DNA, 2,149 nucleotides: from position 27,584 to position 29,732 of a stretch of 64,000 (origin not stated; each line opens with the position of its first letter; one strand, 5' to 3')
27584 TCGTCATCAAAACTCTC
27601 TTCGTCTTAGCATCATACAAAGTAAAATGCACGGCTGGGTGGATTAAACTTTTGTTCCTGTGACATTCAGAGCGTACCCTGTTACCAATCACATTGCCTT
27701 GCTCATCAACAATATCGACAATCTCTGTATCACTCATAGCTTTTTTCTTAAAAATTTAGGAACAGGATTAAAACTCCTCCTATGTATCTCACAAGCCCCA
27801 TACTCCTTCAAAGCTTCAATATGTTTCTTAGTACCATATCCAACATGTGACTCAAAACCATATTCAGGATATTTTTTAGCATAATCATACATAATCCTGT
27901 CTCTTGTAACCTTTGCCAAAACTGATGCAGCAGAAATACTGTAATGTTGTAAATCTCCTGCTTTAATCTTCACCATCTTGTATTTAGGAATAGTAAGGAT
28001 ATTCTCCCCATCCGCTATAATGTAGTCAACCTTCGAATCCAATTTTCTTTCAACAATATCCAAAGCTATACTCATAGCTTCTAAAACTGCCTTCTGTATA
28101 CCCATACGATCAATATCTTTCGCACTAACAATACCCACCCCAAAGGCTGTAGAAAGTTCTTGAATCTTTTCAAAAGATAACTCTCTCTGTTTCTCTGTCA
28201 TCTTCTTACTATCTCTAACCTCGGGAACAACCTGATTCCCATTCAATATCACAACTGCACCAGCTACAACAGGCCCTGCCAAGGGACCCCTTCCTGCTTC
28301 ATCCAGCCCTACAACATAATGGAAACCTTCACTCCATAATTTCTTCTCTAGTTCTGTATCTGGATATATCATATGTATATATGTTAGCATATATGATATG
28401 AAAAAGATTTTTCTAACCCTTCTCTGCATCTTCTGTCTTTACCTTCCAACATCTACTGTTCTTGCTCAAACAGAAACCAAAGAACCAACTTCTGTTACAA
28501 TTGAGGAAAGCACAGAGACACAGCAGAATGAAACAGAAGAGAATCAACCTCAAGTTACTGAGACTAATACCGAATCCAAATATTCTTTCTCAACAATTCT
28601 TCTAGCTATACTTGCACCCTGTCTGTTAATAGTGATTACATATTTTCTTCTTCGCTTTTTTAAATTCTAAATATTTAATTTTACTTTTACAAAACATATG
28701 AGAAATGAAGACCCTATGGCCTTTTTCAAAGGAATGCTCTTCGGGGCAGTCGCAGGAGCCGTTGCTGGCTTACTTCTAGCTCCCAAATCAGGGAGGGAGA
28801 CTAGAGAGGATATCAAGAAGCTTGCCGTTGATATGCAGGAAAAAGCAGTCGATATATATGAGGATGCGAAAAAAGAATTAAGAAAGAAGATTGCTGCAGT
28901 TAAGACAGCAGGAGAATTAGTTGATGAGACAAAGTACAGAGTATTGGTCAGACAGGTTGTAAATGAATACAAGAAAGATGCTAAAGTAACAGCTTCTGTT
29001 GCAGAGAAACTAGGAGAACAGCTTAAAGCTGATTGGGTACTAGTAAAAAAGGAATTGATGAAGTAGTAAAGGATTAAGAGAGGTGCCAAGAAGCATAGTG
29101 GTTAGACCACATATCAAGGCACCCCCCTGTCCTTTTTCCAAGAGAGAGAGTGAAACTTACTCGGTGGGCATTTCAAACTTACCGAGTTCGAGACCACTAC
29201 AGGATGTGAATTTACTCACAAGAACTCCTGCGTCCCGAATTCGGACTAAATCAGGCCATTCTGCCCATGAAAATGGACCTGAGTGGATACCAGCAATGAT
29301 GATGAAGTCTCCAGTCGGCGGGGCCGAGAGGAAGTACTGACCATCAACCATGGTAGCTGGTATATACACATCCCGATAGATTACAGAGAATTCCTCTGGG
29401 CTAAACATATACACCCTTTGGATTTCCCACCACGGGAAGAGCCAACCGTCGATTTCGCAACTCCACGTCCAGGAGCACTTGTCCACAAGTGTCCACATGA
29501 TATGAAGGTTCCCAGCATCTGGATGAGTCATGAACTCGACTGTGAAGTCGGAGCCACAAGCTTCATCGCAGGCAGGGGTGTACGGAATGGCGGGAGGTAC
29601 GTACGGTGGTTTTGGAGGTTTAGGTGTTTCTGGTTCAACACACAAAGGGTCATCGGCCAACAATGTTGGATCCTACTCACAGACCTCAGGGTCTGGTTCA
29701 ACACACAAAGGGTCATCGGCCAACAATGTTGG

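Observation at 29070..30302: GC-rich ~1 kb island beside tRNA-Gly(CCC) encoding a novel secreted cysteine-rich protein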

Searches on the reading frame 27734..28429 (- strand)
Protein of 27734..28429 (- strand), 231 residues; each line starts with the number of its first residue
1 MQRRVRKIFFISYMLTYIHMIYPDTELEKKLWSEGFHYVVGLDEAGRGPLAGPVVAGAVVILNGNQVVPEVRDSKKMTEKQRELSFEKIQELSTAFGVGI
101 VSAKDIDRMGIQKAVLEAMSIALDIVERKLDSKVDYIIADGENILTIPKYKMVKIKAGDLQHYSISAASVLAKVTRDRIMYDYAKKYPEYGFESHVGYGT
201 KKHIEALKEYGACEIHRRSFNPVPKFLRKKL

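Call 17: search_protein_families(library=pfam, proteins=[window:27734-28429:-], max_evalue=0.001)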
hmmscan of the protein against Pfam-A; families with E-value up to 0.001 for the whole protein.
window:27734-28429:- (231 aa): 1 family
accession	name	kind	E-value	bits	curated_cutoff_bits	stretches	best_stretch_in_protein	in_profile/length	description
PF01351.25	RNase_HII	-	1.2e-34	120.3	25.8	1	40-222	1-198/199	Ribonuclease HII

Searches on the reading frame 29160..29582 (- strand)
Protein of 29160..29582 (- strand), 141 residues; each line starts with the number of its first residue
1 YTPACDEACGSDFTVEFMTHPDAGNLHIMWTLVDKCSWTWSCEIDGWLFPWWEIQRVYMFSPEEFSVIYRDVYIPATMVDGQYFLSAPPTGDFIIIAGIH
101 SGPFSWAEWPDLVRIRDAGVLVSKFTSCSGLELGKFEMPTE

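Call 29: search_protein_representatives(protein=window:29160-29582:-)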
Query: 141 residues. Proteins with E-value up to 0.001 (for the whole library): 13; up to 1e-10: 6; up to 1e-30: 1. The best 13 are listed.
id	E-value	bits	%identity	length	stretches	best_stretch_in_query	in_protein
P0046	3.3e-37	143.7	51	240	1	1-130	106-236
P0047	2.1e-26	108.6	48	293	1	15-126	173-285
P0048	6.5e-24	100.5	42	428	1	3-136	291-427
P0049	1.3e-14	70.2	38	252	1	3-130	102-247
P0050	1.7e-14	69.9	55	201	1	57-130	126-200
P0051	1.4e-12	63.7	44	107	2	52-130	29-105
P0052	2.1e-10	56.5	35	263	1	26-129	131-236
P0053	3.0e-09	52.8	44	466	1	56-127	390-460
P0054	7.4e-08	48.3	34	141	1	20-130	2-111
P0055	2.5e-06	43.3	34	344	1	3-117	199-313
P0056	1.7e-05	40.6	36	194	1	43-118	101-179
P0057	2.6e-04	36.7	32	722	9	34-65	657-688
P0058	4.6e-04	35.9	48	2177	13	2-22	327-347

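Call 35: list_cluster_members(proteins=[P0002, P0023, P0026, P0046, P0047, P0048, P0049, P0050, P0052, P0055])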
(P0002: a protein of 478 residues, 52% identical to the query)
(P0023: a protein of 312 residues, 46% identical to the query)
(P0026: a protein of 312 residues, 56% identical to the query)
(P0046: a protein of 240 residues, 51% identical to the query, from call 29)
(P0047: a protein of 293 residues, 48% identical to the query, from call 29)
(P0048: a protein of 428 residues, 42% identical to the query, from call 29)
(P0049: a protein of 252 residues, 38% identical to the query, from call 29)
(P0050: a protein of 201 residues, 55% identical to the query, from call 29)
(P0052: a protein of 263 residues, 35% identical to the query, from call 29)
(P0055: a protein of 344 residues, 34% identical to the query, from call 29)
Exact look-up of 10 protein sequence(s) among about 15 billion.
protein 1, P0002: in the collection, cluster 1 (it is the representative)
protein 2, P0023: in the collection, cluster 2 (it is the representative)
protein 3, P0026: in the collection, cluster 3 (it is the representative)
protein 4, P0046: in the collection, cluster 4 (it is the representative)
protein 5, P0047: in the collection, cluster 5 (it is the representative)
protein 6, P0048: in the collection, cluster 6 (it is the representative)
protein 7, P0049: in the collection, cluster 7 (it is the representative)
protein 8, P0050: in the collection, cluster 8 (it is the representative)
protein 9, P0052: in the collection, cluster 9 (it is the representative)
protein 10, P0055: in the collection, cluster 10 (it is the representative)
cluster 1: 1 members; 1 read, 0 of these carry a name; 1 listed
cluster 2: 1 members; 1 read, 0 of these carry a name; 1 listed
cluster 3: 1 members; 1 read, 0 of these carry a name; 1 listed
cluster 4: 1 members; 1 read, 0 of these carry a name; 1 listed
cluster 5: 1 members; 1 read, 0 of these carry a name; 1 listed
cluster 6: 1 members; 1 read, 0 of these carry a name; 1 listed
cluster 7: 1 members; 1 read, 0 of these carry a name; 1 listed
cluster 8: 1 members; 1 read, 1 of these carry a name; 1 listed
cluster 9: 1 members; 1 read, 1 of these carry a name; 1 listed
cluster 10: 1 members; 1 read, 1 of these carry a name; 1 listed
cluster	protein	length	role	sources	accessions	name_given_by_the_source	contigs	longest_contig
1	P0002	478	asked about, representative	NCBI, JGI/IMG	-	-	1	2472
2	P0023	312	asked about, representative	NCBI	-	-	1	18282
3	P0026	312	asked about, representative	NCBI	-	-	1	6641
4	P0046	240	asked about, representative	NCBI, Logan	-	-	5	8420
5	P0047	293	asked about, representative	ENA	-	-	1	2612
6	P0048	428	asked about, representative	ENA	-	-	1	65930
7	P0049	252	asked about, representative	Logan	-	-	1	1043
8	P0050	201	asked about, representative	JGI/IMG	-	hypothetical protein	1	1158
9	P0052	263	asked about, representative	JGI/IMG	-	hypothetical protein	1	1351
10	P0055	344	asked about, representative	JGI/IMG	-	hypothetical protein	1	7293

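Call 36: find_encoding_contigs(protein=P0046, flank=10000, max_places=3)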
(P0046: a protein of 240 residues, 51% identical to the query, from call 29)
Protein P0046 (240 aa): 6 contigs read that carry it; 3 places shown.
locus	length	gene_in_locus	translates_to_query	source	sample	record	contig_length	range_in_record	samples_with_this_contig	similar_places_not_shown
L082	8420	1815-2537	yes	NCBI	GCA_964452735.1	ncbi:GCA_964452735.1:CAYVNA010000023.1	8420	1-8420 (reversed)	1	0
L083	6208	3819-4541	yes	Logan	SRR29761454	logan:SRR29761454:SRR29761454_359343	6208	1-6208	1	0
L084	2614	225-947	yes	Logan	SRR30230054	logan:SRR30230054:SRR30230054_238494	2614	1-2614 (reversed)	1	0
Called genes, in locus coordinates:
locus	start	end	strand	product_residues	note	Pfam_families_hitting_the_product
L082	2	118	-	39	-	?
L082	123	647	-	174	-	PF22769:DCD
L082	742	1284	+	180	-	PF13328:HD_4, PF01966:HD (weak)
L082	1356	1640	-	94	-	-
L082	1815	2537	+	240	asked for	-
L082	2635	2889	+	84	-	-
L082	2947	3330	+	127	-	PF01050:MannoseP_isomer (weak), PF07883:Cupin_2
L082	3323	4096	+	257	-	-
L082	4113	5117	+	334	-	PF01966:HD, PF13487:HD_5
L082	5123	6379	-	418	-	PF01136:Peptidase_U32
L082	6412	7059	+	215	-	-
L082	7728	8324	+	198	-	PF06541:ABC_trans_CmpB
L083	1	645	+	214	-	?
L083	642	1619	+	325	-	PF01820:Dala_Dala_lig_N, PF08443:RimK (weak), PF02222:ATP-grasp (weak), PF07478:Dala_Dala_lig_C, PF13535:ATP-grasp_4 (faint)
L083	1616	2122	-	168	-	-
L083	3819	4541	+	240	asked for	-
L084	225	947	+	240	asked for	-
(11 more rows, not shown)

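Call 37: find_encoding_contigs(protein=P0048, flank=10000, max_places=2)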
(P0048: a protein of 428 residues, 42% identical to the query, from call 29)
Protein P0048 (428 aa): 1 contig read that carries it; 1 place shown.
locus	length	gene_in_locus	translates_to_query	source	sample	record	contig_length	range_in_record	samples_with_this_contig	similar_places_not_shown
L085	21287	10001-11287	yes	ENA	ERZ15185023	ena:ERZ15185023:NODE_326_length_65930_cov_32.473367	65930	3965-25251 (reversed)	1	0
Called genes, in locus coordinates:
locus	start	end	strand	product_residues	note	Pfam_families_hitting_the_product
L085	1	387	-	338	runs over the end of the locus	PF00764:Arginosuc_synth, PF01171:ATP_bind_3 (weak), PF02540:NAD_synthase, PF03054:tRNA_Me_trans, PF06508:QueC, PF24167:DUF7411 (weak), PF20259:tRNA_Me_trans_M, PF20258:tRNA_Me_trans_C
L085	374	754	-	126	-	PF01592:NifU_N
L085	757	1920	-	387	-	PF00266:Aminotran_5, PF01212:Beta_elim_lyase (weak), PF01041:DegT_DnrJ_EryC1 (weak)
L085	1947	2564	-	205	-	PF07690:MFS_1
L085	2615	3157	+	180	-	PF00293:NUDIX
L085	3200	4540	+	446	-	PF00890:FAD_binding_2 (faint), PF01134:GIDA (faint), PF01266:DAO (weak), PF01946:Thi4 (faint), PF03486:HI0933_like (faint), PF05834:Lycopene_cycl (faint), PF07992:Pyr_redox_2 (faint), PF21688:FAD-depend_C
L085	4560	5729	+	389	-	PF01996:F420_ligase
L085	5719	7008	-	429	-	PF13393:tRNA-synt_His, PF03129:HGTP_anticodon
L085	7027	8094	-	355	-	PF02388:FemAB, PF13480:Acetyltransf_6 (weak), PF02388:FemAB (weak)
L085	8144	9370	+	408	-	-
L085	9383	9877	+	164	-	-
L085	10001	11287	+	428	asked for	-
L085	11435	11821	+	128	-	PF07883:Cupin_2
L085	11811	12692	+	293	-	PF01522:Polysacc_deac_1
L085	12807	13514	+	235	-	-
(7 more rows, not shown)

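Call 53: search_protein_families(library=phrogs, proteins=[P0046, P0048], max_evalue=0.1)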
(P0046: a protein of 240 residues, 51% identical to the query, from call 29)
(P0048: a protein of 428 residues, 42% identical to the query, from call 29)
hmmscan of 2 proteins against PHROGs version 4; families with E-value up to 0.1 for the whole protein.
P0046 (240 aa): 0 families

P0048 (428 aa): 0 families

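Call 54: search_protein_families(library=ncbifam, proteins=[P0046, P0048], max_evalue=0.1)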
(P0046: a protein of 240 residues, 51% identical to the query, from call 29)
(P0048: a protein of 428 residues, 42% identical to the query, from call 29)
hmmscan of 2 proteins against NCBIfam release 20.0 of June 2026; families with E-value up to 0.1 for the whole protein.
P0046 (240 aa): 1 family
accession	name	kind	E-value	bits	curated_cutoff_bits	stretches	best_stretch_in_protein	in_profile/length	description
NF053514.2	JUQZ_fam_ocin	equivalog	0.068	13.4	40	0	3-39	2-37/107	BLB8/JUQZ-1 family protein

P0048 (428 aa): 0 families

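Call 59: find_encoding_contigs(protein=P0055, flank=10000, max_places=2)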
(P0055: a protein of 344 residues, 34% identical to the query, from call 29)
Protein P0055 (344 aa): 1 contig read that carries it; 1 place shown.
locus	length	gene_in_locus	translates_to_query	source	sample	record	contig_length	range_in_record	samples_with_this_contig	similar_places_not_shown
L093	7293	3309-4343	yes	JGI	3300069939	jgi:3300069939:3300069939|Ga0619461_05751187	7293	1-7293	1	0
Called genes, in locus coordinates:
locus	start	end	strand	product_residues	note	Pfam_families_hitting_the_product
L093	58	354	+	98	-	-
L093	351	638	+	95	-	-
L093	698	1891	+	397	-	-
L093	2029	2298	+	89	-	-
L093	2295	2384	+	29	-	-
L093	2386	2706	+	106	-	-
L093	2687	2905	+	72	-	-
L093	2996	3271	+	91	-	-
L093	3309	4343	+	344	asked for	-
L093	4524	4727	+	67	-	-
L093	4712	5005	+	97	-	-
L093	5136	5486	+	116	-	-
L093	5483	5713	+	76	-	-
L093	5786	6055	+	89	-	-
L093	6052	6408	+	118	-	-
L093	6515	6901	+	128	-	-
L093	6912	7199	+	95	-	-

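Call 60: find_encoding_contigs(protein=P0047, flank=10000, max_places=2)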
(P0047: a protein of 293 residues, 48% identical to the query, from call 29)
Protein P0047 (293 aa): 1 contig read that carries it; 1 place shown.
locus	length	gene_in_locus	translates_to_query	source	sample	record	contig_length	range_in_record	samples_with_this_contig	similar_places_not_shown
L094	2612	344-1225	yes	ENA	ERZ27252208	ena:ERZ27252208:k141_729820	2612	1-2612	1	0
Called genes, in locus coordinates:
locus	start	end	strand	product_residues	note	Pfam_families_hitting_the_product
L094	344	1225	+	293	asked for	-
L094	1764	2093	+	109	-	-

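Call 61: find_encoding_contigs(protein=P0053, flank=10000, max_places=2)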
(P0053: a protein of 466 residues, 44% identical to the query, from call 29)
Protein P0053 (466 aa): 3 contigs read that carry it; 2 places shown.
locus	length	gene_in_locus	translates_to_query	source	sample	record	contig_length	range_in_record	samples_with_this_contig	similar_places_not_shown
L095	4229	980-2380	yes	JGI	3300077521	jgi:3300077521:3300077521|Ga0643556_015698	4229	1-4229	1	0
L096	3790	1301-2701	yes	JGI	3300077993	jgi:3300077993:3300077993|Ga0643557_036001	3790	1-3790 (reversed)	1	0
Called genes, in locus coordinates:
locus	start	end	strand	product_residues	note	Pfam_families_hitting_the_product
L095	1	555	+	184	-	?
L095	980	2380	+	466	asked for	-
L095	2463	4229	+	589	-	?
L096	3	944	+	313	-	?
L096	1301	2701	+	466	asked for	-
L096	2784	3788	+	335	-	?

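Call 63: predict_structure(alignment_id=A1)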
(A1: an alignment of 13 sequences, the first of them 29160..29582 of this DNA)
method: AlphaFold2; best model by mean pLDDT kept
length: 141 residues; sequences in the alignment: 13
mean_pLDDT: 85.0   pTM: 0.79
mean pLDDT of the five models: 85.0, 84.8, 84.2, 83.6, 77.3
residues with pLDDT >= 90: 76; 70-90: 41; 50-70: 20; < 50: 4
segments of 3 or more residues with pLDDT < 50: 1-3
pLDDT, mean of each block of 10 residues (from residue 1): 53 87 96 71 80 85 97 95 91 96 97 97 85 62 48
secondary structure, 60 per line:
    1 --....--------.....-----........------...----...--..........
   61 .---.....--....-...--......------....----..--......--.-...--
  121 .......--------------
elements in order: H3-6 H15-19 E25-32 E39-41 E46-48 H51-54 E55-61 E65-69 E72-75 E77-79 E82-87 E94-97 H106-111 E121-127

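Call 76: search_solved_structures(query=A1, max_evalue=1)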
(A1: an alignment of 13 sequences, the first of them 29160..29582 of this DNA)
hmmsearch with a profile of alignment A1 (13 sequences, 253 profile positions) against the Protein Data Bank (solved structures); distinct sequences matched with E-value up to 1: 0.

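Call 81: find_related_loci(query=window:29160-29582:-, collection=viral_contigs, flank=8000)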
Query window:29160-29582:- (141 aa) in viral_contigs; peptide patterns used: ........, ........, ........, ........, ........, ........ (x = any residue, [..] = any of these).
3 stretches matched a pattern, but none encodes a relative of the query by tblastn (E <= 1e-3).

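Call 82: search_protein_families(library=phrogs, proteins=[L093:698-1891:+, L093:58-354:+, L093:2386-2706:+, L093:5136-5486:+, L093:6052-6408:+, L093:6515-6901:+, L093:2029-2298:+, L093:4712-5005:+], max_evalue=0.001)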
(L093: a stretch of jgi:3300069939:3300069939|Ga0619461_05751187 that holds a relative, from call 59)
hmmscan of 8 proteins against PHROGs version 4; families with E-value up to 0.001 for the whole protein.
L093:698-1891:+ (397 aa): 0 families

L093:58-354:+ (98 aa): 0 families

L093:2386-2706:+ (106 aa): 0 families

L093:5136-5486:+ (116 aa): 0 families

L093:6052-6408:+ (118 aa): 0 families

L093:6515-6901:+ (128 aa): 0 families

L093:2029-2298:+ (89 aa): 0 families

L093:4712-5005:+ (97 aa): 0 families
